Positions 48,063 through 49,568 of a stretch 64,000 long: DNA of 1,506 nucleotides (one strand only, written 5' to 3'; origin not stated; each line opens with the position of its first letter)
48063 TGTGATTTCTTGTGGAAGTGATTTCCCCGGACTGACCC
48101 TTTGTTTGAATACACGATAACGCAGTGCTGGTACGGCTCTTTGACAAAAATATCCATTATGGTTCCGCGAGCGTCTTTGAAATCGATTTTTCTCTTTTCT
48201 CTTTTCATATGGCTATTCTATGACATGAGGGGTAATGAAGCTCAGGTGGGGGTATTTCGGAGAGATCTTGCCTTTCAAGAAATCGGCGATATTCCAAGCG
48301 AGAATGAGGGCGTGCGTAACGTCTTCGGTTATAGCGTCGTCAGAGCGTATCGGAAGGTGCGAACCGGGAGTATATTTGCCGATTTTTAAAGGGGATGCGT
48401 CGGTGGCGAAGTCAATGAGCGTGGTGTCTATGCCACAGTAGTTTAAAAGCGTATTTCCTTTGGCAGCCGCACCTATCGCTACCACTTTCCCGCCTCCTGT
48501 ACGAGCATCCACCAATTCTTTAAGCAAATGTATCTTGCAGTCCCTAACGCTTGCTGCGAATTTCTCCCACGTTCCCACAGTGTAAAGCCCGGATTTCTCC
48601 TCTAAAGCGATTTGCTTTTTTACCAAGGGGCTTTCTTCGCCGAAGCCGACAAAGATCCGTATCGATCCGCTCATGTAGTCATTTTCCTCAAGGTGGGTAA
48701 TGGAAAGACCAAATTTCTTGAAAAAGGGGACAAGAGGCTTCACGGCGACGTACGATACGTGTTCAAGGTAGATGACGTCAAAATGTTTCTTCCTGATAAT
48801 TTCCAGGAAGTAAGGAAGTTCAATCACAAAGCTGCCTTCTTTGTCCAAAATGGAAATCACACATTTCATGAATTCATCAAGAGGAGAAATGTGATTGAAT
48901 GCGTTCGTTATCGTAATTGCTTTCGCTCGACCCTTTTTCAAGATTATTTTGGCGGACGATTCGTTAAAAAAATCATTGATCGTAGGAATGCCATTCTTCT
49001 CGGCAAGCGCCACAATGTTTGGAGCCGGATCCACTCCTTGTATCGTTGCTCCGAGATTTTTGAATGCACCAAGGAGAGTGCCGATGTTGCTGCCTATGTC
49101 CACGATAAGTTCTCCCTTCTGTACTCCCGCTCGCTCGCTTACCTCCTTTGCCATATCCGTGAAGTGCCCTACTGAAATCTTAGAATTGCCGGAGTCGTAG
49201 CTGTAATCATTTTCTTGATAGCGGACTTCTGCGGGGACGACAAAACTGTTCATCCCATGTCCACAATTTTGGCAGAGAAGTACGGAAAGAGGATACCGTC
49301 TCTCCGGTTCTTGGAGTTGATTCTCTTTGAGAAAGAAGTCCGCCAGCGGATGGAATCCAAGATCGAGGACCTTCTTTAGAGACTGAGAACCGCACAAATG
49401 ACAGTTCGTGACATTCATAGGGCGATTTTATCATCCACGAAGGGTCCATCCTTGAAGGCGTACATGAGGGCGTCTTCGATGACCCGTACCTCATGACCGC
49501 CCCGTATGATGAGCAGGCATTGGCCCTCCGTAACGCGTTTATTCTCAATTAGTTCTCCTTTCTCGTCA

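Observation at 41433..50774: Two paralogous TylC3-type sugar C-methyltransferases and two FdtA-like cupins next to gmd: candidate pathway to a C-branched 6-deoxyhexose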

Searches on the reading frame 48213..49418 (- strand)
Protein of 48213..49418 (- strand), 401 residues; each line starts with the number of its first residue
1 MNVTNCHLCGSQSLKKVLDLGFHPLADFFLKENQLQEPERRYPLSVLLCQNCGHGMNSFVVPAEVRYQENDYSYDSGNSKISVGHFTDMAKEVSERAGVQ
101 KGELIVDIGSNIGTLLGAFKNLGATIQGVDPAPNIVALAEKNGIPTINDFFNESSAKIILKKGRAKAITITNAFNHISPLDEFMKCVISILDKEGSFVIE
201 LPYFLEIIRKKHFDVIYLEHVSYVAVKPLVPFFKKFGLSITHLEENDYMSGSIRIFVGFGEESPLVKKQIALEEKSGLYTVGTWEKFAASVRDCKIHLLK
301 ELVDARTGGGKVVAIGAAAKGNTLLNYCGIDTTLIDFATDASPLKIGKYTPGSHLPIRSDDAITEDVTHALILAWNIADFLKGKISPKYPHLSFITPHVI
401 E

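Call 3: search_protein_families(library=pfam, proteins=[window:48213-49418:-])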
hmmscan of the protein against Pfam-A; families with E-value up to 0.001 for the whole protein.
window:48213-49418:- (401 aa): 7 families
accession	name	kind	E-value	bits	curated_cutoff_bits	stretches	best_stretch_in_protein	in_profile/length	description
PF08484.17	Methyltransf_14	-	1.3e-35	123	23.5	1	251-381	5-141/160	C-methyltransferase C-terminal domain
PF08421.16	Methyltransf_13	-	8.5e-17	61.5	31.3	1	6-67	1-62/62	Putative zinc binding domain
PF13489.12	Methyltransf_23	-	9.1e-11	42.2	27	1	89-242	9-163/164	Methyltransferase domain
PF08241.18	Methyltransf_11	-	2.1e-06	28.7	21.2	1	106-199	1-95/95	Methyltransferase domain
PF13649.12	Methyltransf_25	-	4.1e-05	24.6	27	1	105-195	1-97/97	Methyltransferase domain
PF08242.18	Methyltransf_12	-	0.00021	22.4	30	0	106-196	1-97/98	Methyltransferase domain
PF07416.16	Crinivirus_P26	-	0.00039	20.7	25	1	105-201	98-195/227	Crinivirus P26 protein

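Call 4: search_protein_families(library=ncbifam, proteins=[window:48213-49418:-])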
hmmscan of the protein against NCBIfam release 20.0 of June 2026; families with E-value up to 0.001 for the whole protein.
window:48213-49418:- (401 aa): 5 families
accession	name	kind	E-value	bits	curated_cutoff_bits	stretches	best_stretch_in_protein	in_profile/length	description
NF043040.1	corrin_prot_MT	hypoth_equivalog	2.4e-06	27.1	180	1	73-142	14-82/216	corrinoid protein-associated methyltransferase CpaM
TIGR01934.1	MenG_MenH_UbiE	subfamily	3e-06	26.7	158.35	1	73-220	11-162/223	ubiquinone/menaquinone biosynthesis methyltransferase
NF001244.0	PRK00216.1-5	equivalog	7.1e-06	25.5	216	1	73-258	20-202/236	bifunctional demethylmenaquinone methyltransferase/2-methoxy-6-polyprenyl-1,4-benzoquinol methylase UbiE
TIGR01983.1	UbiG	equivalog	8.8e-06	25.2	102.95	1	94-199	42-151/228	bifunctional 2-polyprenyl-6-hydroxyphenol methylase/3-demethylubiquinol 3-O-methyltransferase UbiG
NF001790.0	PRK00517.3-3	equivalog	0.00096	18.6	269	0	87-143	109-165/262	50S ribosomal protein L11 methyltransferase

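Call 10: search_solved_structures(query=window:48213-49418:-, max_evalue=0.01)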
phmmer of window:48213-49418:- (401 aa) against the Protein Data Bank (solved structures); distinct sequences matched with E-value up to 0.01: 10.
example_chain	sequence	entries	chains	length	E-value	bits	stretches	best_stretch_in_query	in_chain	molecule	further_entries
4rv9_A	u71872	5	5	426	2.9e-77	263.5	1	3-387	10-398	D-mycarose 3-C-methyltransferase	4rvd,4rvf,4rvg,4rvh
5t64_A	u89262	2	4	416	1e-49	172.8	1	5-384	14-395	Sugar 3-C-methyl transferase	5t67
5t6b_A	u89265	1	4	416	4.6e-49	170.6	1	5-384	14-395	Sugar 3-C-methyl transferase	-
3ndi_A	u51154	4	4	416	1.4e-46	162.5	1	4-384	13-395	Methyltransferase | TcaB9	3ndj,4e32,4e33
4e2y_A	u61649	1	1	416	3.7e-46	161.1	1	4-384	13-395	TcaB9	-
4e31_A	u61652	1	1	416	4.3e-46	160.9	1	4-384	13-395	TcaB9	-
4e2x_A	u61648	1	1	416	5.1e-46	160.6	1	4-384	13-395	TcaB9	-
4e2z_A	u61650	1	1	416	1.3e-45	159.3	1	4-384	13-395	TcaB9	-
4e2w_A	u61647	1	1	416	1.3e-45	159.3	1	4-384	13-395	TcaB9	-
4e30_A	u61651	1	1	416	3.5e-45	157.9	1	4-384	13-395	TcaB9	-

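Call 16: find_homologous_proteins(query=window:48213-49418:-)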
Query window:48213-49418:- (401 aa): 6617 proteins with E <= 0.001 among 8000 candidates; the best 120 are listed.
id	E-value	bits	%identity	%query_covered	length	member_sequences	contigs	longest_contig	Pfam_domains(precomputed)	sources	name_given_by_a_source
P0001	3.6e-269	910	100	100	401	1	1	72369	PF13489.13,PF08421.17,PF08484.18,PF08241.19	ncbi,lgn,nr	ncbi:methyltransferase domain-containing protein [Candidatus Kaiserbacteria bacterium]|nr:methyltran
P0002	2.5e-251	851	92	100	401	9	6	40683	PF13489.13,PF08421.17,PF13649.13,PF08484.18,PF08241.19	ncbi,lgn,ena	-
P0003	1.7e-248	842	92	100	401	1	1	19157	PF13489.13,PF08421.17,PF13649.13,PF08484.18,PF08241.19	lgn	-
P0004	6.9e-248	840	91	100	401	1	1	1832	PF13489.13,PF08421.17,PF13649.13,PF08484.18,PF08241.19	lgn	-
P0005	1.4e-246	836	91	100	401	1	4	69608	PF13489.13,PF08421.17,PF08484.18,PF08241.19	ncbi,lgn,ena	-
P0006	2.2e-246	835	91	100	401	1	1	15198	PF13489.13,PF08421.17,PF08484.18,PF08241.19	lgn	-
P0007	3.5e-244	828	90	100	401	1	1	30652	PF13489.13,PF08421.17,PF08484.18,PF08241.19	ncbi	-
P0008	5.1e-243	824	90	100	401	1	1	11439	PF13489.13,PF08421.17,PF08484.18,PF08241.19,PF08242.19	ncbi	-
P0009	7.8e-243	824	89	100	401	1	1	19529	PF13489.13,PF08421.17,PF08484.18,PF08241.19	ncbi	-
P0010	6.0e-241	817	89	100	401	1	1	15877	PF13489.13,PF08421.17,PF08484.18,PF08241.19,PF08242.19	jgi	jgi:ubiquinone/menaquinone biosynthesis C-methylase UbiE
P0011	1.1e-240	817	88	100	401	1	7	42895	PF13489.13,PF08421.17,PF08484.18,PF08241.19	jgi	jgi:ubiquinone/menaquinone biosynthesis C-methylase UbiE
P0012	3.1e-238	808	87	100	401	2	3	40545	PF13489.13,PF08421.17,PF08484.18,PF08241.19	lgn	-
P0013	6.1e-238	807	87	100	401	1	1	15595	PF13489.13,PF08421.17,PF08484.18,PF08241.19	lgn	-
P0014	2.9e-237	805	87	100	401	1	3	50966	PF13489.13,PF08421.17,PF08484.18,PF08241.19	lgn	-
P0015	1.2e-226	770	82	100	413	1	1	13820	PF13489.13,PF08421.17,PF08484.18,PF08241.19,PF08242.19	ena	-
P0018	3.7e-224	762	83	100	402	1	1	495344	PF13489.13,PF08421.17,PF13649.13,PF08484.18,PF08241.19,PF08242.19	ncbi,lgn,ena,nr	ncbi:MAG: methyltransferase [Parcubacteria group bacterium Gr01-1014_13]|nr:MAG: methyltransferase [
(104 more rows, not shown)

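Call 21: find_encoding_contigs(protein=P0001, flank=10000, max_places=2)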
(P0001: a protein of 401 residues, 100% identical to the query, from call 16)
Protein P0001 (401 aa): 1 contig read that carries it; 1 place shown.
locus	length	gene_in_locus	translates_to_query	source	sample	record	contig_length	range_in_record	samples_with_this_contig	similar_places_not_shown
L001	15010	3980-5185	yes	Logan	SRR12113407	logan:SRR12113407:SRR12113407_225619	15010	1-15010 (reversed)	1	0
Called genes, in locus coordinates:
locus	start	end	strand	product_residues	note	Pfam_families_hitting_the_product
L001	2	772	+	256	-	?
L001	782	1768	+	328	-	PF00535:Glycos_transf_2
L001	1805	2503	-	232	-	PF01370:Epimerase (weak)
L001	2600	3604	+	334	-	PF01370:Epimerase, PF04321:RmlD_sub_bind, PF16363:GDP_Man_Dehyd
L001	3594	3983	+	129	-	PF19480:DUF6016 (weak)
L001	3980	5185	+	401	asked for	PF08421:Methyltransf_13, PF13489:Methyltransf_23, PF08241:Methyltransf_11 (weak), PF08484:Methyltransf_14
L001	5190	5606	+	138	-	PF14667:Polysacc_synt_C (weak)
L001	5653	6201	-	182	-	PF02698:DUF218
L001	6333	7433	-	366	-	-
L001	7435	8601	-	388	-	PF13231:PMT_2 (weak)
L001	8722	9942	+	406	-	PF01943:Polysacc_synt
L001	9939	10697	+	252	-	PF13578:Methyltransf_24 (faint)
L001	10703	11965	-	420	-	PF08421:Methyltransf_13, PF13489:Methyltransf_23, PF08484:Methyltransf_14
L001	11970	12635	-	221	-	PF00535:Glycos_transf_2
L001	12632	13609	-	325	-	PF00106:adh_short (weak), PF01073:3Beta_HSD, PF01370:Epimerase, PF02719:Polysacc_synt_2 (weak), PF05368:NmrA, PF16363:GDP_Man_Dehyd, PF07993:NAD_binding_4, PF13460:NAD_binding_10, +1 more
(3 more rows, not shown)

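Call 22: find_encoding_contigs(protein=P0018, flank=10000, max_places=2)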
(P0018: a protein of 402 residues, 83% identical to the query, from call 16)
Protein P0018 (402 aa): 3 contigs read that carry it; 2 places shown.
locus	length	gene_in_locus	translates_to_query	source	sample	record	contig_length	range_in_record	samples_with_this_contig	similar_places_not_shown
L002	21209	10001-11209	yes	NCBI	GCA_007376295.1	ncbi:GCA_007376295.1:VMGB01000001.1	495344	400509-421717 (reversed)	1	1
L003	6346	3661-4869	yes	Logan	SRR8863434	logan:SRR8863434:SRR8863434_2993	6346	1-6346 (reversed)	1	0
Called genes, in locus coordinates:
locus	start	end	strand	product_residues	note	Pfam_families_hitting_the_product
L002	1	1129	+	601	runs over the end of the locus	PF02776:TPP_enzyme_N, PF00205:TPP_enzyme_M, PF02775:TPP_enzyme_C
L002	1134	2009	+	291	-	PF01370:Epimerase, PF04321:RmlD_sub_bind, PF16363:GDP_Man_Dehyd (faint)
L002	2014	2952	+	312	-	PF00535:Glycos_transf_2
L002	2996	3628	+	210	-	PF00300:His_Phos_1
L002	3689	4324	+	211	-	-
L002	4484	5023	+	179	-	PF00293:NUDIX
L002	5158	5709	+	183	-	-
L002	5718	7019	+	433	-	PF01041:DegT_DnrJ_EryC1, PF00266:Aminotran_5 (weak), PF01053:Cys_Met_Meta_PP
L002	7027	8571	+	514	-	PF26314:MptA_B_family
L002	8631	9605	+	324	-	PF01370:Epimerase, PF04321:RmlD_sub_bind, PF16363:GDP_Man_Dehyd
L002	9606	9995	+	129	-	PF19480:DUF6016 (weak)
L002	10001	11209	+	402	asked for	PF08421:Methyltransf_13, PF13489:Methyltransf_23, PF08241:Methyltransf_11 (weak), PF08242:Methyltransf_12 (faint), PF13649:Methyltransf_25 (faint), PF08484:Methyltransf_14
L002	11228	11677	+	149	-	-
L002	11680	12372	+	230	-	PF01370:Epimerase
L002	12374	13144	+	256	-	-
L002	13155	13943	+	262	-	PF03269:DUF268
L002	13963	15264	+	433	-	PF01943:Polysacc_synt, PF13440:Polysacc_synt_3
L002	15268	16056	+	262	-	PF00535:Glycos_transf_2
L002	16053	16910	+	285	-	PF00535:Glycos_transf_2, PF10111:Glyco_tranf_2_2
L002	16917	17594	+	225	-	PF13489:Methyltransf_23, PF07021:MetW, PF08003:Methyltransf_9 (weak), PF13649:Methyltransf_25, PF13847:Methyltransf_31, PF08241:Methyltransf_11, PF08242:Methyltransf_12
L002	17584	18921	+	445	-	PF00534:Glycos_transf_1, PF13692:Glyco_trans_1_4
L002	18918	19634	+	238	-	PF00483:NTP_transferase, PF01128:IspD (faint), PF12804:NTP_transf_3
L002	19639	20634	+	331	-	PF00288:GHMP_kinases_N, PF08544:GHMP_kinases_C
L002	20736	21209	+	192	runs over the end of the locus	PF13580:SIS_2, PF01380:SIS (faint)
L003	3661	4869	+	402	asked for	PF08421:Methyltransf_13, PF13489:Methyltransf_23, PF08241:Methyltransf_11 (weak), PF08242:Methyltransf_12 (faint), PF13649:Methyltransf_25 (faint), PF08484:Methyltransf_14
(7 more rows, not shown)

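Call 35: search_solved_structures(query=window:48213-49418:-, max_evalue=1e-40, show_alignments=4)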
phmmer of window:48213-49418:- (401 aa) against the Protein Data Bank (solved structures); distinct sequences matched with E-value up to 1e-40: 10.
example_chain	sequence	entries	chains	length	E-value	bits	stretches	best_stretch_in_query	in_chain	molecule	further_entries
4rv9_A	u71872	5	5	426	2.9e-77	263.5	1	3-387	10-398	D-mycarose 3-C-methyltransferase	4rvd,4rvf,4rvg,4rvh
5t64_A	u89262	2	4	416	1e-49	172.8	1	5-384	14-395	Sugar 3-C-methyl transferase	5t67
5t6b_A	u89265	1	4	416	4.6e-49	170.6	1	5-384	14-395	Sugar 3-C-methyl transferase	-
3ndi_A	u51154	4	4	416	1.4e-46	162.5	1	4-384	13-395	Methyltransferase | TcaB9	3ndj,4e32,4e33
4e2y_A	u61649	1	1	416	3.7e-46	161.1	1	4-384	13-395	TcaB9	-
4e31_A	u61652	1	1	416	4.3e-46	160.9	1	4-384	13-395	TcaB9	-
4e2x_A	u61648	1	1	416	5.1e-46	160.6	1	4-384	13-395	TcaB9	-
4e2z_A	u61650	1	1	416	1.3e-45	159.3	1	4-384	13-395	TcaB9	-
4e2w_A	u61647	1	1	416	1.3e-45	159.3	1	4-384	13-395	TcaB9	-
4e30_A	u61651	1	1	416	3.5e-45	157.9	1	4-384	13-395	TcaB9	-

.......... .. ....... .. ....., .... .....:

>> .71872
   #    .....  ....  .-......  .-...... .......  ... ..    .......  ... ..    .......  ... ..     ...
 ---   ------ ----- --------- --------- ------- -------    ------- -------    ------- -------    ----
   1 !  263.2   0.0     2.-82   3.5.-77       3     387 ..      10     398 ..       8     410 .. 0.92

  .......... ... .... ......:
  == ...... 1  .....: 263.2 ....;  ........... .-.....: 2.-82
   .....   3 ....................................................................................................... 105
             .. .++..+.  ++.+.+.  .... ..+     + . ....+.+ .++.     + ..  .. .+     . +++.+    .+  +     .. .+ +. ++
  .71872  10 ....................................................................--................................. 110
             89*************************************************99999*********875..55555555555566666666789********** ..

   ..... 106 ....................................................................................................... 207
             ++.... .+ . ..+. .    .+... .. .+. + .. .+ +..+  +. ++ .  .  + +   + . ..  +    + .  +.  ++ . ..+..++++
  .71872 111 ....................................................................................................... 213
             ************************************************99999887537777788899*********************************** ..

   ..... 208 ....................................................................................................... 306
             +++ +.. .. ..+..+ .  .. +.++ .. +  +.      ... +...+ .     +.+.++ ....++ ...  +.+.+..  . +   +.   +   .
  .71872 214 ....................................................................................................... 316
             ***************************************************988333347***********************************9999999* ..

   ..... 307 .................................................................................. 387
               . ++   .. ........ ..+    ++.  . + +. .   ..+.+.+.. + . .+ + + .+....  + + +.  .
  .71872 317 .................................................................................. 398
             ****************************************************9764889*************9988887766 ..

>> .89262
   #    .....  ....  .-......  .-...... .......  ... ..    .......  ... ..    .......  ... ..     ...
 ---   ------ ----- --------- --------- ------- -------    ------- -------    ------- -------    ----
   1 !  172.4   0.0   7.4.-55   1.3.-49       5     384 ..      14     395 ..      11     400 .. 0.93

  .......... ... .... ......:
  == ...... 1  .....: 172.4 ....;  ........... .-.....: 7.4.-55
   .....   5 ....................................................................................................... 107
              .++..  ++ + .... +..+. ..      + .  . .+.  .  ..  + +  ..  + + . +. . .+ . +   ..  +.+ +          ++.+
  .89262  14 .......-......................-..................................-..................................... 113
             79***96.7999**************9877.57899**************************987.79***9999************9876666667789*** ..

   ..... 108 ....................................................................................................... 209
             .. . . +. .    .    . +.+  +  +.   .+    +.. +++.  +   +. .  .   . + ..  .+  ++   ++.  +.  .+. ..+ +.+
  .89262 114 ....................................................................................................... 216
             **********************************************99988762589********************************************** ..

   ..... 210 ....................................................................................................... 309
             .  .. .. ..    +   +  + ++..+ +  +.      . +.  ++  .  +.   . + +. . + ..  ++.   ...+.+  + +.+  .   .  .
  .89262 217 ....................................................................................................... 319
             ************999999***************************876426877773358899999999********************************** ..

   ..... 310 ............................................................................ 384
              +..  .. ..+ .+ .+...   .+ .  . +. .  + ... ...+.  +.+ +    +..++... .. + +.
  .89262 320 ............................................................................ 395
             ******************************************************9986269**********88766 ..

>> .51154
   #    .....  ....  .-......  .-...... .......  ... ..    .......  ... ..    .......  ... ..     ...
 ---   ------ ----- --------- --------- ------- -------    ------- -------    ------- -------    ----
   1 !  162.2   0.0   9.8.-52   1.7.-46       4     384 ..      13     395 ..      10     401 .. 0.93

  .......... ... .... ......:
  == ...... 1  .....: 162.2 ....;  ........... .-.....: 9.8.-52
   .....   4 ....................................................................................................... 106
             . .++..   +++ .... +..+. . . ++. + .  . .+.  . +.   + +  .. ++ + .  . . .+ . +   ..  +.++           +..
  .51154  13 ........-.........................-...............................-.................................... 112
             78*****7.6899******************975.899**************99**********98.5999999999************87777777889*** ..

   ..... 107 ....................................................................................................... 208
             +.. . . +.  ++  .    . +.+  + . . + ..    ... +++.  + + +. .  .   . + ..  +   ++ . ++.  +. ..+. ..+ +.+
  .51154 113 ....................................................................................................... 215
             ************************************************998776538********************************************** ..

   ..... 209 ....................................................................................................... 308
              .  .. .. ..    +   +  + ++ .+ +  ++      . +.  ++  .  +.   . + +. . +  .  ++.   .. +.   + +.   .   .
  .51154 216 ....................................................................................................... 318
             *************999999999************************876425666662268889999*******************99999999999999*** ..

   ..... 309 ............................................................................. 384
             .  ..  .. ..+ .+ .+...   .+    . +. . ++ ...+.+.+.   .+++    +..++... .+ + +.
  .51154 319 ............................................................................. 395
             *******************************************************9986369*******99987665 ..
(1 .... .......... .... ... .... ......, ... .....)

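Call 53: find_related_loci(query=window:48213-49415:-, collection=genome_contigs, flank=8000)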
Query window:48213-49415:- (400 aa) in genome_contigs; peptide patterns used: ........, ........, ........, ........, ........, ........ (x = any residue, [..] = any of these).
45 stretches matched a pattern; 17 encode a relative of the query (tblastn E <= 1e-3); 15 distinct loci.
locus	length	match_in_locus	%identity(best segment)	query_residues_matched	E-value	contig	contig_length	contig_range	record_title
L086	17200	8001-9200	91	1-400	0e+0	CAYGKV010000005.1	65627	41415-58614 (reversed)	MAG TPA_asm: uncultured Candidatus Saccharibacteria bacterium isolate ERP113451_co5_294 genome assembly, contig: NODE_89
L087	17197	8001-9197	83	2-400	0e+0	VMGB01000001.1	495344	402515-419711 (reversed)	MAG: Parcubacteria group bacterium Gr01-1014_13 G01um101413_scaffold_2, whole genome shotgun sequence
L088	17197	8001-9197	81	2-400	0e+0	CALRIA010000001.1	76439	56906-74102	MAG: Candidatus Magasanikbacteria bacterium isolate MaH-04nov19-74 genome assembly, contig: MaH-04nov19-C551, whole geno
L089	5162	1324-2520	81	2-400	0e+0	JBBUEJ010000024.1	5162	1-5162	MAG: Patescibacteria group bacterium isolate H51-bin093_1 H51_bin093_1_000000000024, whole genome shotgun sequence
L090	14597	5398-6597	80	1-400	0e+0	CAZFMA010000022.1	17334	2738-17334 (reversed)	MAG TPA_asm: uncultured Candidatus Saccharibacteria bacterium isolate binchicken_co203_568 genome assembly, contig: k141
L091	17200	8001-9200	77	1-400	0e+0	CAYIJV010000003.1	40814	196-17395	MAG TPA_asm: uncultured Candidatus Saccharibacteria bacterium isolate ERP119705_co23_584 genome assembly, contig: NODE_6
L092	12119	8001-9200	68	1-400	0e+0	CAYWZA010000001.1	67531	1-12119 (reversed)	MAG TPA_asm: uncultured Candidatus Saccharibacteria bacterium isolate SRP269290_co7_77 genome assembly, contig: NODE_69_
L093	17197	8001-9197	92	2-400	0e+0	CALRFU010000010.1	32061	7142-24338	MAG: Candidatus Nomurabacteria bacterium isolate TH-08apr19-232 genome assembly, contig: TH-08apr19-C3499, whole genome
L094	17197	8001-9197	90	2-400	0e+0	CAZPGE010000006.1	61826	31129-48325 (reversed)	MAG TPA_asm: uncultured Candidatus Saccharibacteria bacterium isolate ERP113451_co1_69 genome assembly, contig: NODE_333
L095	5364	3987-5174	50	2-396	3e-127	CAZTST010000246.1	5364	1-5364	MAG TPA_asm: uncultured Draconibacterium sp. isolate SRP256446_co1_70 genome assembly, contig: NODE_10999_length_5364_co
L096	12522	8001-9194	47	1-398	2e-116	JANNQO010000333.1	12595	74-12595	MAG: Rubrivivax sp. isolate SOY_31_metabat_440 SOY_31_k141_1720848, whole genome shotgun sequence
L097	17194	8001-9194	47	1-398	6e-111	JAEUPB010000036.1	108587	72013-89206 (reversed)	MAG: Rubrivivax sp. isolate new MAG-214 k141_4321565, whole genome shotgun sequence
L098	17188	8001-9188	45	3-398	5e-109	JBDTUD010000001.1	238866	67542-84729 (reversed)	MAG: Sphingorhabdus sp. isolate cluster3_bin.36 NODE_32_length_238866_cov_13.558693, whole genome shotgun sequence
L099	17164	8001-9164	45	1-384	2e-105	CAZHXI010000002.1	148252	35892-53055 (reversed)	MAG TPA_asm: uncultured Gammaproteobacteria bacterium isolate SRP278252_co2_296 genome assembly, contig: NODE_127_length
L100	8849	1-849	52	114-396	1e-89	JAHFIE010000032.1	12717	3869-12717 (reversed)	MAG: Candidatus Magasanikiibacteriota bacterium isolate nzgw355 NODE_3364_length_12718_cov_3.717472, whole genome shotgu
